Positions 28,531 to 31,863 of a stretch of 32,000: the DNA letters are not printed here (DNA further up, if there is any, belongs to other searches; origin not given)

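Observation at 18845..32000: At least 12 translationally coupled genes encode a minimal, Gram-positive-style type IV secretion-like apparatus with mostly unassignable partners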

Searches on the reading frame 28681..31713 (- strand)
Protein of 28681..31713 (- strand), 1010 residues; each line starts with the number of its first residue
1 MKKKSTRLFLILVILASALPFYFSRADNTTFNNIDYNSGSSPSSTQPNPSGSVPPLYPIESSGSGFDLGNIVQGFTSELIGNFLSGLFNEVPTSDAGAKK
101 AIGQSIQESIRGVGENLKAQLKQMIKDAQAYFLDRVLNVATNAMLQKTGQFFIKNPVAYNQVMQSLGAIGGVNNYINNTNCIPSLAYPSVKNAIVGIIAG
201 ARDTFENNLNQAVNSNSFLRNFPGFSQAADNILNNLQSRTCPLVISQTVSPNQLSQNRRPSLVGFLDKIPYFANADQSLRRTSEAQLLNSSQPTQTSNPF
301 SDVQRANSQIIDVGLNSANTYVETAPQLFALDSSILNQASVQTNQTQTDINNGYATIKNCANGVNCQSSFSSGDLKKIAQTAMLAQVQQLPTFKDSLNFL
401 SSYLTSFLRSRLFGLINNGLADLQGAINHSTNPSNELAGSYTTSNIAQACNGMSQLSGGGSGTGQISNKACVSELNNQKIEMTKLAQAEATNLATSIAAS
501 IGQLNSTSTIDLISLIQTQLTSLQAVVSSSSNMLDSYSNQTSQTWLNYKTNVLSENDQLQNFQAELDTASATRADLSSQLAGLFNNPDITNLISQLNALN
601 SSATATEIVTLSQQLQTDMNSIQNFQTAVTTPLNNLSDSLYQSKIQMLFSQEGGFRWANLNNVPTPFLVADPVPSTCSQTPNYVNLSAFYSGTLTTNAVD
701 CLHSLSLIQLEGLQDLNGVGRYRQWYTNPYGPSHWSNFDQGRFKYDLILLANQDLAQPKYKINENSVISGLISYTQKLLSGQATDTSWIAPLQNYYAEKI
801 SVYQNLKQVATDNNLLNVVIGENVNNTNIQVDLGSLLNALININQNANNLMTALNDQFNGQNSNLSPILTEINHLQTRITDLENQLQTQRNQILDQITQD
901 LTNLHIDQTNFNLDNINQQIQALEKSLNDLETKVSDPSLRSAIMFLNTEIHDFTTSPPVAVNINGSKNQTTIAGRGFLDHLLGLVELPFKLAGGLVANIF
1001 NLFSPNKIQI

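Call 6: search_protein_families(library=pfam, proteins=[window:28681-31713:-], max_evalue=1)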
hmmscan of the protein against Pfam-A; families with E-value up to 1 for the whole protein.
window:28681-31713:- (1010 aa): 10 families
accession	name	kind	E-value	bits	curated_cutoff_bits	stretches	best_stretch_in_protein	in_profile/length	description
PF14362.11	DUF4407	-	0.00027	20.8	31.3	1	844-1000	114-265/297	Domain of unknown function (DUF4407)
PF04508.17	Pox_A_type_inc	-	0.00077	19.6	21.4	1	870-886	1-17/23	Viral A-type inclusion protein repeat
PF16326.10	ABC_tran_CTD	-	0.0018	18.9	32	1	912-939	9-36/69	ABC transporter C-terminal domain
PF07889.17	DUF1664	-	0.0026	18.2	34.6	1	869-933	58-123/124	Protein of unknown function (DUF1664)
PF06825.17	HSBP1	-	0.0041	17.4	28.6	0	847-892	7-49/51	Heat shock factor binding protein 1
PF01923.23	Cob_adeno_trans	-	0.027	15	24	0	495-642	39-166/171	Cobalamin adenosyltransferase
PF25526.1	LIP-1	-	0.064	13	34.1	1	851-925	5-80/250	Liprin-alpha-like coiled coil domain 2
PF05440.17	MtrB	-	0.077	13.9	27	0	895-935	13-53/94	Tetrahydromethanopterin S-methyltransferase subunit B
PF00261.25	Tropomyosin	-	0.39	10.5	38.6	0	848-936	19-108/242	Tropomyosin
PF06401.16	Alpha-2-MRAP_C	-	0.42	11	24.3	1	861-935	133-207/213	Alpha-2-macroglobulin RAP, C-terminal domain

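Call 7: search_protein_families(library=ncbifam, proteins=[window:28681-31713:-], max_evalue=1)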
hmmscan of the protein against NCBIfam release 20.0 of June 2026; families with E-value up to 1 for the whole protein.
window:28681-31713:- (1010 aa): 7 families
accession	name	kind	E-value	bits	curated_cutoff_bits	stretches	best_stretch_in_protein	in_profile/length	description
NF045487.1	ASRP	equivalog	1.3e-05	24.1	300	1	851-935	138-221/593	archaea-specific SMC-related protein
NF045622.1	Npun_F5560_fam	hypoth_equivalog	0.0038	17.3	125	1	845-944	43-144/156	Npun_F5560 family protein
TIGR02169.1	SMC_prok_A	equivalog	0.0078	13.9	729.4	1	843-940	732-828/1165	chromosome segregation protein SMC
TIGR04166.1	methano_MtrB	equivalog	0.02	15.2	50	0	904-935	23-54/95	tetrahydromethanopterin S-methyltransferase subunit MtrB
NF002129.0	PRK00965.1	equivalog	0.054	13.6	113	0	894-934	14-54/108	tetrahydromethanopterin S-methyltransferase subunit B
NF003034.1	PRK03918.1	equivalog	0.28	9.1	700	1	854-934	191-275/878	DNA double-strand break repair ATPase Rad50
NF045780.1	TrlF_fam_ATP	equivalog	0.43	9.2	350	1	757-933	493-666/944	TrlF family AAA-like ATPase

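Call 90: search_protein_representatives(protein=window:28684-31713:-)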
Query: 1010 residues. Proteins with E-value up to 0.001 (for the whole library): 7; up to 1e-10: 5; up to 1e-30: 2. The best 7 are listed.
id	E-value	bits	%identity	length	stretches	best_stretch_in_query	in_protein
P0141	0.0e+00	2086.4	96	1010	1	1-1010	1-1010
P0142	1.2e-53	199.1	27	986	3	742-1005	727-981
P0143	5.6e-18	81.1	24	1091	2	70-242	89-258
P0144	2.3e-15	72.5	23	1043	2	64-627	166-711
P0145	1.3e-11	60.1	25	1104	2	67-211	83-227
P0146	2.1e-05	39.5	21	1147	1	66-1008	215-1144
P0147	8.4e-04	34.2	24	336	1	38-209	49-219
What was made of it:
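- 28681..31713 (-): 1010-aa protein with an N-terminal signal/anchor. It is mostly helical or coiled-coil, evolves fast and is probably a surface protein. Function unknown. Only 7 relatives exist among 1.84 billion representative proteins (call 90).
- The 1010-aa protein evolves very fast (call 90).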

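Call 92: predict_structure(protein=window:28684-31713:-)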
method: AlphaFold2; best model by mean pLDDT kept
length: 1010 residues; sequences in the alignment: 1
mean_pLDDT: 34.7   pTM: 0.23
mean pLDDT of the five models: 34.7, 31.0, 30.0, 28.7, 28.2
residues with pLDDT >= 90: 0; 70-90: 0; 50-70: 17; < 50: 993
segments of 3 or more residues with pLDDT < 50: 1-87, 90-92, 112-114, 116-555, 557-1010
pLDDT, mean of each block of 10 residues (from residue 1): 37 40 31 29 32 30 33 39 46 52 52 45 38 33 32 32 32 29 28 33 35 32 31 31 24 31 33 31 29 28 28 29 30 35 43 46 39 38 31 32 33 35 34 34 39 42 44 42 37 36 32 37 35 34 36 39 39 38 38 41 38 38 35 33 30 32 26 31 31 35 29 26 29 31 29 27 30 33 34 31 29 28 27 34 38 38 40 43 43 42 37 39 42 39 36 34 30 36 37 36 30
secondary structure, 60 per line:
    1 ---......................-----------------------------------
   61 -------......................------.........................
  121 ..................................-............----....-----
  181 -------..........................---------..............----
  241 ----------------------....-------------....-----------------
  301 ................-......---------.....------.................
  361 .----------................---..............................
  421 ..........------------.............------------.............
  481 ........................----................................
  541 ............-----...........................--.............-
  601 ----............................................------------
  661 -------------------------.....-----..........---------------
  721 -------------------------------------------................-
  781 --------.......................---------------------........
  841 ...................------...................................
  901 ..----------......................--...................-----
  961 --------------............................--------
elements in order (helices of 4 or more, strands of 3 or more residues): H4-25 H68-89 H96-154 H156-167 H172-175 H188-213 H223-236 H263-266 H280-283 H301-316 H318-323 H333-337 H344-361 H372-387 H391-430 H443-455 H468-504 H509-552 H558-584 H587-599 H605-648 H686-690 H696-705 H764-779 H789-811 H833-859 H866-902 H913-934 H937-955 H975-1002
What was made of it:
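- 28681..31713 (-): The AF2 single-sequence model is useless (pLDDT 35, call 92).
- Tried and rejected: AF2 on the 1010-aa protein without an alignment was useless (pLDDT 35, call 92), so no fold search was run on it.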
